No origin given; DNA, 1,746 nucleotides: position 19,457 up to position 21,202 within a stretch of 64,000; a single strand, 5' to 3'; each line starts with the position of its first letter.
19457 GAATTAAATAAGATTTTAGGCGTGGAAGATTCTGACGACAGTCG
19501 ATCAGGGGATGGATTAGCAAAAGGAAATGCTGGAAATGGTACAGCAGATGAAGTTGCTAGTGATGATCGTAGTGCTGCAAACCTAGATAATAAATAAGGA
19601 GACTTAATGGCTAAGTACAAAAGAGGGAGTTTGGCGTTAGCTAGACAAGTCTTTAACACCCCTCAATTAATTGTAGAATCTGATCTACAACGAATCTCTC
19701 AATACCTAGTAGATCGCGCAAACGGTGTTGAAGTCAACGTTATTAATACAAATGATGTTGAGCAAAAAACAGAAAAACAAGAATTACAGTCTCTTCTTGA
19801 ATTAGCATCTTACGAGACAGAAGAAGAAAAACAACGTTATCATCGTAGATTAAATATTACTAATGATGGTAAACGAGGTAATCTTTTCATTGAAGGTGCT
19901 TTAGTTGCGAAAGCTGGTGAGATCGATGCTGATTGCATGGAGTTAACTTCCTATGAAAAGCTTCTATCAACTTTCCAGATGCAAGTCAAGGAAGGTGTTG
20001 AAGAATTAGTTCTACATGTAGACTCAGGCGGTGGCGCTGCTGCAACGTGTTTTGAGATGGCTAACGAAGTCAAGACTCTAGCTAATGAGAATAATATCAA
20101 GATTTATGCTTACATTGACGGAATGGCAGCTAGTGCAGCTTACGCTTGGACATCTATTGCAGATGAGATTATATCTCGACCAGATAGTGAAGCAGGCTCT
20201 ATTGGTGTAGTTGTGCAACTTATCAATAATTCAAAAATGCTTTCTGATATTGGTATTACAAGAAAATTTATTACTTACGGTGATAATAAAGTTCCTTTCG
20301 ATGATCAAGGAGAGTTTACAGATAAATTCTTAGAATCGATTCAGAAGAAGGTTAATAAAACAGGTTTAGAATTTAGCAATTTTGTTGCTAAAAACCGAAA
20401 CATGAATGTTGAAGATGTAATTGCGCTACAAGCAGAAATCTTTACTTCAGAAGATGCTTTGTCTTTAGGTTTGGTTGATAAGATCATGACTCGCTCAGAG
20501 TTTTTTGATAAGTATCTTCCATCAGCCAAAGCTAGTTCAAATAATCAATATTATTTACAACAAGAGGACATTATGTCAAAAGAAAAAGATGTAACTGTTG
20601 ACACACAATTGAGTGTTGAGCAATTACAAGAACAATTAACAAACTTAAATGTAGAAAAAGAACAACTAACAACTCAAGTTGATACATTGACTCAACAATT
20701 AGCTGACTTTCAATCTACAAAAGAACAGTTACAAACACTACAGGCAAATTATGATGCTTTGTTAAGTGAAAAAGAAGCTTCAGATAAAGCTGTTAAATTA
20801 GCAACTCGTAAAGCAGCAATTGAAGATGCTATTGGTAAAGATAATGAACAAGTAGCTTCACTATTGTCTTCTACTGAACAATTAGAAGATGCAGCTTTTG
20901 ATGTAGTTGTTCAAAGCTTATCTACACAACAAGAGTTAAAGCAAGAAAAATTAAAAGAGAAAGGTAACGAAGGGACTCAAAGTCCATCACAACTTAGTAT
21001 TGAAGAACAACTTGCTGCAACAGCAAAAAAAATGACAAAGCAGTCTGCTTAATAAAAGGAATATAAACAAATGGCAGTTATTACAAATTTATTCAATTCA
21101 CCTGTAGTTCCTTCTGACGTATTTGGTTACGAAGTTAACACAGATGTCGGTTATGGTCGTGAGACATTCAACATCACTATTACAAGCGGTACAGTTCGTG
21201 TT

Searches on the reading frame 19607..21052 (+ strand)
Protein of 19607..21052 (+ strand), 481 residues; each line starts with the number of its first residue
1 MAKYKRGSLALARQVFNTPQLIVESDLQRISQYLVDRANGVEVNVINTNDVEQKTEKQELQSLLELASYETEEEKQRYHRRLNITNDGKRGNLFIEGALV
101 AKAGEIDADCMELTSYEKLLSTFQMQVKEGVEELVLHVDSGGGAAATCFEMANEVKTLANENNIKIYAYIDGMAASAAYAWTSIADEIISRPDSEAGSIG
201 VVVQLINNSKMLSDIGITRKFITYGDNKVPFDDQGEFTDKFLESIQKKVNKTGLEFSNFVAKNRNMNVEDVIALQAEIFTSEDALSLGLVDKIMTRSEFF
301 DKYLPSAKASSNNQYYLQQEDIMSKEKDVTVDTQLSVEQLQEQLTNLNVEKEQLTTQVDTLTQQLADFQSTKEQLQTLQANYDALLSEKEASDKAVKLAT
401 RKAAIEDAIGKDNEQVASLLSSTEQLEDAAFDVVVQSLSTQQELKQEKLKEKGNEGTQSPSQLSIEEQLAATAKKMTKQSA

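Call 3: search_protein_families(library=pfam, proteins=[window:19607-21052:+], max_evalue=1)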
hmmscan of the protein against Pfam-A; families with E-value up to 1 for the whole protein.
window:19607-21052:+ (481 aa): 4 families
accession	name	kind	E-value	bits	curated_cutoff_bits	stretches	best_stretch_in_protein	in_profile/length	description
PF01343.23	Peptidase_S49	-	4.2e-27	95.5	24.9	1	160-299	3-143/154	Peptidase family S49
PF25145.1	NfeD1b_N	-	6.9e-05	22.9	40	1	123-204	23-100/189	NfeD1b, N-terminal domain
PF08912.16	Rho_Binding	-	0.028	15.7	23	1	340-389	1-50/69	Rho Binding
PF00574.28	CLP_protease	-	0.1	12.9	20.2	0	246-296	129-181/182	Clp protease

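Call 4: search_protein_families(library=phrogs, proteins=[window:19607-21052:+], max_evalue=0.01)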
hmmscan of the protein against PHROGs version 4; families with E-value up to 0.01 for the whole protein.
window:19607-21052:+ (481 aa): 6 families
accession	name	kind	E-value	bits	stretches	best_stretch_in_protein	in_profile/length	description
phrog_53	-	head and packaging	3.4e-73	248.7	1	10-479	10-464/583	head maturation protease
phrog_33023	-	unknown function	1e-15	58.5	1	84-452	62-409/507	-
phrog_4759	-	unknown function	1.1e-10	42.6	1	12-214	12-204/209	-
phrog_94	-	head and packaging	1.2e-07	32.6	1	42-178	28-160/622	head maturation protease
phrog_11747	-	unknown function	0.00049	20.4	1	97-221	28-147/290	-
phrog_3348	-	unknown function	0.0099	16.2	1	127-189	63-121/386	-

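Call 5: search_protein_families(library=ncbifam, proteins=[window:19607-21052:+], max_evalue=1)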
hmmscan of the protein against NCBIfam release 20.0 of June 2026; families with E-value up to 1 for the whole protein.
window:19607-21052:+ (481 aa): 7 families
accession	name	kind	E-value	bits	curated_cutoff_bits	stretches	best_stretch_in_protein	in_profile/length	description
TIGR00706.1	SppA_dom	equivalog_domain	3.4e-29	102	155.45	1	127-297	28-197/208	signal peptide peptidase SppA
NF008745.0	PRK11778.1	equivalog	8.6e-23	81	259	1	49-308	48-305/345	protease SohB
TIGR00705.1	SppA_67K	equivalog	3.1e-19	68.8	311.45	1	38-373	267-587/590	signal peptide peptidase SppA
NF008195.0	PRK10949.1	equivalog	7.5e-14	50.8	746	1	78-323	316-556/618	signal peptide peptidase SppA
NF045542.1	Clp_rel_HeadMat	equivalog_domain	6.4e-06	26.2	120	1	120-189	23-88/165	head maturation protease, ClpP-related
NF052334.1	conj_DNA_TcpK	subfamily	0.019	15.3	45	1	30-86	10-62/94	TcpK family conjugal transfer DNA-binding protein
TIGR03642.1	cas_csx14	hypoth_equivalog_domain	0.035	14.4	90.35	0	22-102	33-113/124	CRISPR-associated protein Csx14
